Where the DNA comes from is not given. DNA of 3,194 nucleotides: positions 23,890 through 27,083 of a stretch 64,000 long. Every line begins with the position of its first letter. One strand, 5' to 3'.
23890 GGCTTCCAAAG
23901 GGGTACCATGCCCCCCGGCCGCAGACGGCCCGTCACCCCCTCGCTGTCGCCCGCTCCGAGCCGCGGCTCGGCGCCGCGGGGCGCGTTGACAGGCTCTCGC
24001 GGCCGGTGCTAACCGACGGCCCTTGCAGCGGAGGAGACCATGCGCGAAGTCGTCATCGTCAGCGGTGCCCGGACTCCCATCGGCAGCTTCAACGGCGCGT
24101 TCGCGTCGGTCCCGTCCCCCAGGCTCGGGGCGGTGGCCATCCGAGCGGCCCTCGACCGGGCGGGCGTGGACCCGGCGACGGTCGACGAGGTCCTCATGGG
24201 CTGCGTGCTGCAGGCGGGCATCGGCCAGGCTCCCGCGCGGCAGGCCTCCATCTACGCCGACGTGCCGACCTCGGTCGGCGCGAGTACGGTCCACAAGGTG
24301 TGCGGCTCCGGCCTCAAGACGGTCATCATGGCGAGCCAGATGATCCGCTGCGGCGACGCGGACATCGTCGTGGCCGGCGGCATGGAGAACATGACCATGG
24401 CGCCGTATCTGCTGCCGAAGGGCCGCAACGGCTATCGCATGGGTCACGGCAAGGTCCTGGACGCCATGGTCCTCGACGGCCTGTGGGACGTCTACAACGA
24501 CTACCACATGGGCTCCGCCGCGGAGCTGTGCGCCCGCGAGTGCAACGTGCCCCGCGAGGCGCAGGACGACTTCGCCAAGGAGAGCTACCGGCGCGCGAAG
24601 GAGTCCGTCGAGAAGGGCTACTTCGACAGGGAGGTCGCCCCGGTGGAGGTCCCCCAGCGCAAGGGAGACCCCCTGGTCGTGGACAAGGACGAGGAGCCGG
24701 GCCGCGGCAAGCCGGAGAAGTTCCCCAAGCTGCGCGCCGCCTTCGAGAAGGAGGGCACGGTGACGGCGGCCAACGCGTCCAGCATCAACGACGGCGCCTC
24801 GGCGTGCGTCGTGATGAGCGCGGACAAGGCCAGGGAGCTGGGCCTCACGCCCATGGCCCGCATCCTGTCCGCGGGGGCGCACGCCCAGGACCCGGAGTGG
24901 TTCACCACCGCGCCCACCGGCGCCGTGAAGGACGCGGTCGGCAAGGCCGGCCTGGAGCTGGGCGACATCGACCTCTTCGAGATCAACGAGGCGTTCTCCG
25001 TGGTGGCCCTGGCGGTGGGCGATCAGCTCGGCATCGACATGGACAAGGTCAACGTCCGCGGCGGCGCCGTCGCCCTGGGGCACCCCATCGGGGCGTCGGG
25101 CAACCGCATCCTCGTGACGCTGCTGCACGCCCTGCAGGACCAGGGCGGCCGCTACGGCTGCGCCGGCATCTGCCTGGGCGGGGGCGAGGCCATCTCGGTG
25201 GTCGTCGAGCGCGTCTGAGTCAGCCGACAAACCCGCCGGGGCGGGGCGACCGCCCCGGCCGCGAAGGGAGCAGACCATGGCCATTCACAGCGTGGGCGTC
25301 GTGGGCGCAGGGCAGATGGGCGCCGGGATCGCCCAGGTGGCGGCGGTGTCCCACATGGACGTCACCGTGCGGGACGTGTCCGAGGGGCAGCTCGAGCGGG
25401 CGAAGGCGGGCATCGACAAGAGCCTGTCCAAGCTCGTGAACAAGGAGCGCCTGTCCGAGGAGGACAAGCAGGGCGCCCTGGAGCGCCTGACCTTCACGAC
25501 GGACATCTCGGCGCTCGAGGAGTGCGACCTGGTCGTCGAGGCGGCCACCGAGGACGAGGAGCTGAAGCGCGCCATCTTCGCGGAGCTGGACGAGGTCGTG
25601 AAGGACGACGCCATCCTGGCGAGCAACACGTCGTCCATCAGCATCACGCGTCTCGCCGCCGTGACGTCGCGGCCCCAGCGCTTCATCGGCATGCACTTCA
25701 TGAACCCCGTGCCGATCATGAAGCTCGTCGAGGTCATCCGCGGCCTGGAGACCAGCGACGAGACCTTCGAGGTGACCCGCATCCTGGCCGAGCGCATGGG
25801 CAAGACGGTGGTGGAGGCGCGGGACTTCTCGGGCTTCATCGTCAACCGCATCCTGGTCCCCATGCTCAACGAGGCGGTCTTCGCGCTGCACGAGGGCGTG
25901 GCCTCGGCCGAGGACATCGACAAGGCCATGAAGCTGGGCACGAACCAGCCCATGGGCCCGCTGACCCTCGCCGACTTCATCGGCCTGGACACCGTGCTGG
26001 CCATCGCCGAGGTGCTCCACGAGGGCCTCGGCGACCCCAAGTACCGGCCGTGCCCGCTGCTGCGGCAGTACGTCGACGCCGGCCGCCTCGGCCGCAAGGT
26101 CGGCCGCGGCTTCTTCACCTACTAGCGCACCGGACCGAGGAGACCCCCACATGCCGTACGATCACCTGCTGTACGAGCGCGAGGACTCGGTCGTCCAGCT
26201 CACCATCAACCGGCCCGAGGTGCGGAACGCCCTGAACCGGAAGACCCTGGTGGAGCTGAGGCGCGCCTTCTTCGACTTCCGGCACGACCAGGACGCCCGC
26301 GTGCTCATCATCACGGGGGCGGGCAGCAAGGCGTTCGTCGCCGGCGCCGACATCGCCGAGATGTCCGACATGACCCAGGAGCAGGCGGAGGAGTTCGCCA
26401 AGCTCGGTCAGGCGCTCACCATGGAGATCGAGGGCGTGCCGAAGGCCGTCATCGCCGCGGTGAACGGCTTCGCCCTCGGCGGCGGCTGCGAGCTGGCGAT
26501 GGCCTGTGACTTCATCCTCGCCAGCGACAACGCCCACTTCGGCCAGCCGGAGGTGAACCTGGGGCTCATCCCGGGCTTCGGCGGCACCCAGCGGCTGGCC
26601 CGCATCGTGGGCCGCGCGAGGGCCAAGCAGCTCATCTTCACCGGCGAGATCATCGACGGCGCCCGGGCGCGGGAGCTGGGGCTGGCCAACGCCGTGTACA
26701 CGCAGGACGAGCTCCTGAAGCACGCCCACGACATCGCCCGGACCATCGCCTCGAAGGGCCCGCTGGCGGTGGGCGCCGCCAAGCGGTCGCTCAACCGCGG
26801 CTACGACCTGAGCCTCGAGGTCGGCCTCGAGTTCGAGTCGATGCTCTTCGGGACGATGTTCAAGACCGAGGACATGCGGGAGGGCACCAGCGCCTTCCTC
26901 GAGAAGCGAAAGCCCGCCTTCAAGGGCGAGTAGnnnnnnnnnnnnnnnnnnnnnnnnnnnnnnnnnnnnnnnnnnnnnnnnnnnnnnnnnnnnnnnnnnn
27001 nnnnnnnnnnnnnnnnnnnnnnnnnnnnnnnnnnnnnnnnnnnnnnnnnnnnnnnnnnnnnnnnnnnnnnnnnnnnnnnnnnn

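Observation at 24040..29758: Butyryl/isobutyryl-CoA operon ending in a stand-alone B12-binding mutase subunit; the mutase large subunit is absent and meaB is displaced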

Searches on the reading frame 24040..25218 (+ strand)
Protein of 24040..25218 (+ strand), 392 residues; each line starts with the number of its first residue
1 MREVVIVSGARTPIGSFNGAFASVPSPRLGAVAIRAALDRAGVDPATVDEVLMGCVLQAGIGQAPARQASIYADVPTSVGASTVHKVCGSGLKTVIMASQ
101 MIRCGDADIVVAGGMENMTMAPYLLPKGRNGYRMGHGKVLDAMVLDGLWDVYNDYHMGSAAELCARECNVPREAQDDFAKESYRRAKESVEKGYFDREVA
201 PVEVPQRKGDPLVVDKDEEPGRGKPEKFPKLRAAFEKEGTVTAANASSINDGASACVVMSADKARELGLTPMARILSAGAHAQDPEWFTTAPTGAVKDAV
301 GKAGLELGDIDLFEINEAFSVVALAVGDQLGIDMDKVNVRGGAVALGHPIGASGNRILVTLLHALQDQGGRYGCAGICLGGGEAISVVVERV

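Call 3: search_protein_families(library=pfam, proteins=[window:24040-25218:+])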
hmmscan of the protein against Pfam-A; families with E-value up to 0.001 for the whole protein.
window:24040-25218:+ (392 aa): 4 families
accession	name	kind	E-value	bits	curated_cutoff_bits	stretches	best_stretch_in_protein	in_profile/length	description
PF00108.29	Thiolase_N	-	6.3e-94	314.6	26.4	1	4-261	1-259/260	Thiolase, N-terminal domain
PF02803.24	Thiolase_C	-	1.1e-44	151.4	27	1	269-391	1-123/123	Thiolase, C-terminal domain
PF00109.32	ketoacyl-synt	-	1.3e-06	28.7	20.8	1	83-119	169-205/252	Beta-ketoacyl synthase, N-terminal domain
PF22691.2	Thiolase_C_1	-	5.4e-06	26.6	28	1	280-331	8-59/144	Thiolase C-terminal domain-like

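Call 6: search_protein_families(library=ncbifam, proteins=[window:24040-25218:+], max_evalue=0.00001)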
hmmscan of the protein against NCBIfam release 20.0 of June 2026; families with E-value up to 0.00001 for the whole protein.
window:24040-25218:+ (392 aa): 44 families (the best 25 are shown)
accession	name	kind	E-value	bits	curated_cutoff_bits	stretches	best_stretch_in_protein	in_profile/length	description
NF005404.0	PRK06954.1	subfamily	2.1e-153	511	687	1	3-390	8-395/397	acetyl-CoA C-acetyltransferase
NF004206.0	PRK05656.1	subfamily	1.6e-148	494.9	688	1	1-391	1-392/392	acetyl-CoA C-acetyltransferase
NF006086.0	PRK08235.1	equivalog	1.3e-139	465.6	526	1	1-390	1-391/393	acetyl-CoA C-acetyltransferase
TIGR01930.1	AcCoA-C-Actrans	subfamily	8.2e-132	439.8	240.55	1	6-390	1-385/385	acetyl-CoA C-acyltransferase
NF006552.0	PRK09051.1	subfamily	1.5e-114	383.3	565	1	1-392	3-395/395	beta-ketothiolase BktB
NF042999.1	bketothiol_BktB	equivalog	5.8e-107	358.3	725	1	2-392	3-394/394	beta-ketothiolase BktB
NF042967.1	AcCoAtase_PhaA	equivalog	2.1e-106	356.4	740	1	1-392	1-396/396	acetyl-CoA acetyltransferase PhaA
NF005152.0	PRK06633.1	equivalog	1.5e-102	343.1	675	1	2-392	3-392/392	acetyl-CoA C-acetyltransferase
NF004853.0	PRK06205.1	subfamily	1.4e-101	340.5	551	1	1-392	1-403/404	acetyl-CoA C-acetyltransferase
NF006551.0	PRK09050.1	subfamily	1e-99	334.4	605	1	1-392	1-401/401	3-oxoadipyl-CoA thiolase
TIGR02430.1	pcaF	equivalog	2e-97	326.8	597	1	2-392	1-400/400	3-oxoadipyl-CoA thiolase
NF004983.0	PRK06366.1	equivalog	2e-95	320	627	1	1-391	1-386/388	acetyl-CoA C-acetyltransferase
NF005033.0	PRK06445.1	equivalog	1.2e-90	304.5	511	1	3-392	4-395/395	acetyl-CoA C-acetyltransferase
NF005890.0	PRK07851.1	equivalog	4.2e-90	302.6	580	1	1-392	1-405/406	acetyl-CoA C-acetyltransferase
NF005865.0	PRK07801.1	equivalog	3.2e-88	296.5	591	1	1-392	1-382/382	acetyl-CoA C-acetyltransferase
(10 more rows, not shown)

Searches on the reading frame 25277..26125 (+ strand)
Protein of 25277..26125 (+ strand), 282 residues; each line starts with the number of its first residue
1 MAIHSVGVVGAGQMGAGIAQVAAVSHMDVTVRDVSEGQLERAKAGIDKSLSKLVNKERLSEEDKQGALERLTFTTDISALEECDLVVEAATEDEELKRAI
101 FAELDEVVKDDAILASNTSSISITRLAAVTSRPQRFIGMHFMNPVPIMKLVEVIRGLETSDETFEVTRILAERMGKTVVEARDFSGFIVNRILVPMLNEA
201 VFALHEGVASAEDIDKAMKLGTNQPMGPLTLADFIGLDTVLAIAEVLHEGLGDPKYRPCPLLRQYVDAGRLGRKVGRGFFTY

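Call 3: search_protein_families(library=pfam, proteins=[window:25277-26125:+])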
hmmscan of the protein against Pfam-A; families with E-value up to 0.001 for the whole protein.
window:25277-26125:+ (282 aa): 2 families
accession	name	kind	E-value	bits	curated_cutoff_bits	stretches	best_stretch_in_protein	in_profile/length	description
PF02737.24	3HCDH_N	-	3.1e-66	223.2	22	1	6-183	2-179/180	3-hydroxyacyl-CoA dehydrogenase, NAD binding domain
PF00725.27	3HCDH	-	2.2e-38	131.1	22.1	1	186-282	1-97/97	3-hydroxyacyl-CoA dehydrogenase, C-terminal domain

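Call 6: search_protein_families(library=ncbifam, proteins=[window:25277-26125:+], max_evalue=0.00001)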
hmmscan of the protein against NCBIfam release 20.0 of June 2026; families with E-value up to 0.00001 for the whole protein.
window:25277-26125:+ (282 aa): 20 families
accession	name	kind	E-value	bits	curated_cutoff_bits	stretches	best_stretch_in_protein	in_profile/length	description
NF004474.0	PRK05808.1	subfamily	3.6e-133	443.2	408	1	1-282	1-282/283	3-hydroxybutyryl-CoA dehydrogenase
NF005715.0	PRK07530.1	equivalog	6.4e-127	422.9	420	1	1-282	2-283/292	3-hydroxybutyryl-CoA dehydrogenase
NF005875.0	PRK07819.1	subfamily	7.2e-106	353.8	319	1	2-282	4-286/287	3-hydroxybutyryl-CoA dehydrogenase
NF006124.0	PRK08268.1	subfamily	3.7e-100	336.3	508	1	3-282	7-287/507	3-hydroxyacyl-CoA dehydrogenase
NF006722.0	PRK09260.1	equivalog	3.7e-99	331.6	429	1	4-282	3-281/289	3-hydroxyacyl-CoA dehydrogenase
TIGR02279.1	PaaC-3OHAcCoADH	equivalog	1.2e-79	268.5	669.4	1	4-282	6-285/503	3-hydroxyacyl-CoA dehydrogenase PaaH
NF004699.0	PRK06035.1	equivalog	6.6e-79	265.1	500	1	1-275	1-278/294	3-hydroxyacyl-CoA dehydrogenase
NF008727.0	PRK11730.1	equivalog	1.9e-73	248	870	1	3-282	313-592/717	fatty acid oxidation complex subunit alpha FadB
NF008363.0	PRK11154.1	equivalog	3.3e-71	240.4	869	1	2-282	308-586/708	fatty acid oxidation complex subunit alpha FadJ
NF006143.0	PRK08293.1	equivalog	1.9e-65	221.1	312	1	1-282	2-287/291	3-hydroxyacyl-CoA dehydrogenase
TIGR02441.1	fa_ox_alpha_mit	equivalog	6.8e-61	206.3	964.65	1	3-282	335-613/737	fatty acid oxidation complex subunit alpha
TIGR02437.1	FadB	equivalog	7.3e-61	206.4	933.55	1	5-282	315-592/714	fatty acid oxidation complex subunit alpha FadB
TIGR02440.1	FadJ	equivalog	8.5e-61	206.1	968.45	1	2-282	303-581/699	fatty acid oxidation complex subunit alpha FadJ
NF006125.0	PRK08269.1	equivalog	6.7e-55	186.4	427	1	4-282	6-296/334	3-hydroxybutyryl-CoA dehydrogenase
NF042925.1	FHMPC_DH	equivalog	1.1e-53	182.6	500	1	5-282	2-280/304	5-formyl-3-hydroxy-2-methylpyridine 4-carboxylate 5-dehydrogenase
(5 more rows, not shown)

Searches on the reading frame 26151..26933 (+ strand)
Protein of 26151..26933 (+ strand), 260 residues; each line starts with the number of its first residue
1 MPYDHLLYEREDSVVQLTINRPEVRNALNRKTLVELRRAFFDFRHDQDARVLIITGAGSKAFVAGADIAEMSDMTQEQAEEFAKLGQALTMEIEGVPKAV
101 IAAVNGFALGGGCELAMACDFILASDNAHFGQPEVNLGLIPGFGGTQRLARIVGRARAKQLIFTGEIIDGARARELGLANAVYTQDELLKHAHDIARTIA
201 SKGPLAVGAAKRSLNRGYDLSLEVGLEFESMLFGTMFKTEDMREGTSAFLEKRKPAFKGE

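Call 3: search_protein_families(library=pfam, proteins=[window:26151-26933:+])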
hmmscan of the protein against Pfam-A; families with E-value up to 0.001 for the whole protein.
window:26151-26933:+ (260 aa): 2 families
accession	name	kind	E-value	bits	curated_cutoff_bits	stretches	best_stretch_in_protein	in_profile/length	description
PF00378.25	ECH_1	-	1.1e-75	254.7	27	1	9-259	1-250/251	Enoyl-CoA hydratase/isomerase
PF16113.10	ECH_2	-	7.4e-40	137.9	27.2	1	16-188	3-177/335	Enoyl-CoA hydratase/isomerase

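Call 6: search_protein_families(library=ncbifam, proteins=[window:26151-26933:+], max_evalue=0.00001)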
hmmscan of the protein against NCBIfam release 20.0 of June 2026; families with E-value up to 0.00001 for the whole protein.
window:26151-26933:+ (260 aa): 72 families (the best 25 are shown)
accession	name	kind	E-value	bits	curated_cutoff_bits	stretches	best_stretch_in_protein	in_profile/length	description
NF004475.0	PRK05809.1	subfamily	2.6e-94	315.6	394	1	1-259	1-259/260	short-chain-enoyl-CoA hydratase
NF007239.0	PRK09674.1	equivalog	1.1e-78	264.3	371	1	4-259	4-256/257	2,3-dehydroadipyl-CoA hydratase PaaF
NF004517.0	PRK05862.1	equivalog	1.7e-77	260.4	396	1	1-258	1-255/257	enoyl-CoA hydratase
NF005802.0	PRK07657.1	equivalog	4.1e-76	255.9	363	1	10-260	10-260/260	enoyl-CoA hydratase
NF006007.0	PRK08138.1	subfamily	5.3e-76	255.4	355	1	9-259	13-260/261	enoyl-CoA hydratase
NF005803.0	PRK07658.1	equivalog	7.1e-76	255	313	1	5-259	3-256/257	enoyl-CoA hydratase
NF004634.0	PRK05980.1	equivalog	1.7e-72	244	375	1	5-259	4-262/263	crotonase/enoyl-CoA hydratase family protein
NF051848.1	EnCoAHydtEchA19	equivalog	1.5e-69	234.4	400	1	5-259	1-257/258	enoyl-CoA hydratase EchA19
NF006699.0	PRK09245.1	subfamily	5.1e-62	209.5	354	1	4-259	3-265/266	crotonase/enoyl-CoA hydratase family protein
NF004781.0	PRK06127.1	subfamily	1.3e-61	208.6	291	1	4-259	11-268/269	enoyl-CoA hydratase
NF006100.0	PRK08252.1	subfamily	1.4e-59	201.8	282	1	4-260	3-254/254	crotonase/enoyl-CoA hydratase family protein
NF006566.0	PRK09076.1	subfamily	1.8e-58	198.2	286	1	5-258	6-258/260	enoyl-CoA hydratase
NF042430.2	EnCoAhydt_DpgD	equivalog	3.8e-58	197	400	1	8-259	1-257/258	enoyl-CoA-hydratase DpgD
NF004840.0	PRK06190.1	equivalog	6.7e-58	196.3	253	1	5-239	5-238/260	enoyl-CoA hydratase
NF005073.0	PRK06495.1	subfamily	2.9e-56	190.6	296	1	9-259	9-256/257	enoyl-CoA hydratase/isomerase family protein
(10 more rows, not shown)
